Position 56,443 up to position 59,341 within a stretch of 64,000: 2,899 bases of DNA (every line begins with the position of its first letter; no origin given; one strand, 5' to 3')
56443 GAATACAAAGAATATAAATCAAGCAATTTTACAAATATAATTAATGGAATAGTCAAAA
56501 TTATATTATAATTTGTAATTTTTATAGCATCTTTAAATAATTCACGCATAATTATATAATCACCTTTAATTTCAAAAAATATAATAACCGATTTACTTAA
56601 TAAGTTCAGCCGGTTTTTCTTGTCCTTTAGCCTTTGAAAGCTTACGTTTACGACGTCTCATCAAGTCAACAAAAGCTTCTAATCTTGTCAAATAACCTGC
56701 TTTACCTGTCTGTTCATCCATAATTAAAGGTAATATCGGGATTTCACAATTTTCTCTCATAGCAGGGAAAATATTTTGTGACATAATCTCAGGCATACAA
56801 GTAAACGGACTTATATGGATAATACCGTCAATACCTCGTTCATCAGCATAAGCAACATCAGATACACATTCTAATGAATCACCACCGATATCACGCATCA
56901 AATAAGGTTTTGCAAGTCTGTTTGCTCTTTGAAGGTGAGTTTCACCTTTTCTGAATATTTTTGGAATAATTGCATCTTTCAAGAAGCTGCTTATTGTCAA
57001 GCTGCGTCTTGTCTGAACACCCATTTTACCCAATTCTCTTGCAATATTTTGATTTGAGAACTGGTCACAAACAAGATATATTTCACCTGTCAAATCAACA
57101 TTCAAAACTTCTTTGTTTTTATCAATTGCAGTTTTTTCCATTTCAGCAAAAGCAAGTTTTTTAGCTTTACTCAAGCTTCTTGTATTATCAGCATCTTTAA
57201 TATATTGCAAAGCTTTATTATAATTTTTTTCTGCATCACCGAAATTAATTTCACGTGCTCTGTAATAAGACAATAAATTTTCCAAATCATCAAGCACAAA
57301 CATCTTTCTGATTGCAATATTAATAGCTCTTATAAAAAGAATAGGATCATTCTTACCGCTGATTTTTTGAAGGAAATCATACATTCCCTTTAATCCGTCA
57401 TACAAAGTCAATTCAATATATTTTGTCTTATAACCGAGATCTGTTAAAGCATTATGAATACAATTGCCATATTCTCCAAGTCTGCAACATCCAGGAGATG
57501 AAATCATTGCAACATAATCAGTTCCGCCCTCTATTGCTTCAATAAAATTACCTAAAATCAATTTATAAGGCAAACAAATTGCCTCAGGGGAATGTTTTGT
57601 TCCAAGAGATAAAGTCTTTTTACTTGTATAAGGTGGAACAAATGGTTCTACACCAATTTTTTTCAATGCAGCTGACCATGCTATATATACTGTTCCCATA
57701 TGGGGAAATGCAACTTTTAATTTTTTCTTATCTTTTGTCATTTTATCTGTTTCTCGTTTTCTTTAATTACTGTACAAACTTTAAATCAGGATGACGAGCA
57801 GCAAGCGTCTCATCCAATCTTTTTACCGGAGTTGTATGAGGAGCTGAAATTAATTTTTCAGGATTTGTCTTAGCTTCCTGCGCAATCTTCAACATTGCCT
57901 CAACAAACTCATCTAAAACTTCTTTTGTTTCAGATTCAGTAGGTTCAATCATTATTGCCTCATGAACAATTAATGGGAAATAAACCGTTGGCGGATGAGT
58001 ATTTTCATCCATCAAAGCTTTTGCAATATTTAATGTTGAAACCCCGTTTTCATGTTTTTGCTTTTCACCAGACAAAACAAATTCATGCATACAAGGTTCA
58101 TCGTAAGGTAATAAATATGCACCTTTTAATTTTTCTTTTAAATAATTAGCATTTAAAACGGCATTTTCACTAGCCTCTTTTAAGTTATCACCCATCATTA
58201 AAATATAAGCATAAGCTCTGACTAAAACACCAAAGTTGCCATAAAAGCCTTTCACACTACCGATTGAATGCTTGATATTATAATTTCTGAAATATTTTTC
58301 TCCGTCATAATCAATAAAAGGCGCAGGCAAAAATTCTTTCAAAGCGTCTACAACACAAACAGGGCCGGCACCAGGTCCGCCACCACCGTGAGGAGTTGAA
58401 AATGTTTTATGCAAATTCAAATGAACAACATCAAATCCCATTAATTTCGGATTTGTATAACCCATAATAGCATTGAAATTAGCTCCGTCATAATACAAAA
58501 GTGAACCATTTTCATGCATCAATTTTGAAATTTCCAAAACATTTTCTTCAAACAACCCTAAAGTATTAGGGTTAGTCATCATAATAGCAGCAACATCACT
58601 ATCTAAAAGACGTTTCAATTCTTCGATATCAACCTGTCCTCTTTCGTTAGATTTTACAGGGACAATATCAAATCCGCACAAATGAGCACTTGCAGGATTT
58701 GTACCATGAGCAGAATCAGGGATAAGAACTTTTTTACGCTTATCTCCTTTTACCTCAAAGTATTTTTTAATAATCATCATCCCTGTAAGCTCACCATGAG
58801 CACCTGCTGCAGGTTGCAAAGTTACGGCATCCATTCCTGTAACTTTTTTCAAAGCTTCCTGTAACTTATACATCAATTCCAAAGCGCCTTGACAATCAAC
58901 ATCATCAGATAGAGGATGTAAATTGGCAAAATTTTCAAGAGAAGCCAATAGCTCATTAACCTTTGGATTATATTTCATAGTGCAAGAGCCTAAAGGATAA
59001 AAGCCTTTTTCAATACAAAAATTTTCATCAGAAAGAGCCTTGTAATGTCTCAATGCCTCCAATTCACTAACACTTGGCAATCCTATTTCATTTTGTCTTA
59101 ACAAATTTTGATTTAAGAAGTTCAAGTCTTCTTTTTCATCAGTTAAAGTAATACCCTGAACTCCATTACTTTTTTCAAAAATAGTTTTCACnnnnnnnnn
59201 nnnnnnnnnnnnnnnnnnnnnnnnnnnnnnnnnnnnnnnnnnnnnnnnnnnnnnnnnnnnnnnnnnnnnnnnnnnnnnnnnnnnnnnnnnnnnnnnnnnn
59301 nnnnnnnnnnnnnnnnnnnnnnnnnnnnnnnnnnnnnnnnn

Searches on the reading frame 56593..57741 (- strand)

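Call 74: search_protein_families(library=pfam, proteins=[window:56593-57741:-], max_evalue=0.000001)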
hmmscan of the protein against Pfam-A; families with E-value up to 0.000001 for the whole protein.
window:56593-57741:- (382 aa): 1 family
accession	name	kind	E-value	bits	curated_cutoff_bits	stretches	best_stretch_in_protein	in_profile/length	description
PF09989.15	DUF2229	-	7.1e-12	45.9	29.4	0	15-77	10-73/218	CoA enzyme activase uncharacterised domain (DUF2229)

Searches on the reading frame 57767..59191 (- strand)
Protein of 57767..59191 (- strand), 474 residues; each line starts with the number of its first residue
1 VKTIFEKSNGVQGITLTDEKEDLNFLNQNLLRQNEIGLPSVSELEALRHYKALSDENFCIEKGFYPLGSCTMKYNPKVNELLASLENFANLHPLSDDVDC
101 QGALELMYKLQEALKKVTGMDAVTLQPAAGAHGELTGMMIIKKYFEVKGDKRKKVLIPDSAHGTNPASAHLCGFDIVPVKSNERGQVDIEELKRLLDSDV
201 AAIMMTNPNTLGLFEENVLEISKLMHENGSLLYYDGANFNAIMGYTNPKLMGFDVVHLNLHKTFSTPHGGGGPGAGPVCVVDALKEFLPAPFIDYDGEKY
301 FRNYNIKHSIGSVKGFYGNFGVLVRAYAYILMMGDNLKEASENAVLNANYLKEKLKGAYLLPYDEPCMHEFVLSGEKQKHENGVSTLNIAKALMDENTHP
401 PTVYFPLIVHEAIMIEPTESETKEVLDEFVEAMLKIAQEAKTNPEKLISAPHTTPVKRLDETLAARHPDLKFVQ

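Call 74: search_protein_families(library=pfam, proteins=[window:57767-59191:-], max_evalue=0.000001)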
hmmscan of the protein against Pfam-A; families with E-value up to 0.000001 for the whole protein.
window:57767-59191:- (474 aa): 3 families
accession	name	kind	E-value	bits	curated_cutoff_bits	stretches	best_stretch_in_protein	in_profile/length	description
PF21478.3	GcvP2_C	-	5.6e-27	94.5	27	1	340-442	1-104/122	Glycine dehydrogenase, C-terminal domain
PF02347.22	GDC-P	-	1.1e-09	38.2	26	1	40-290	46-285/429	Glycine cleavage system P-protein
PF00266.25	Aminotran_5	-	1.6e-07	31.1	21.5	1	149-269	85-207/371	Aminotransferase class-V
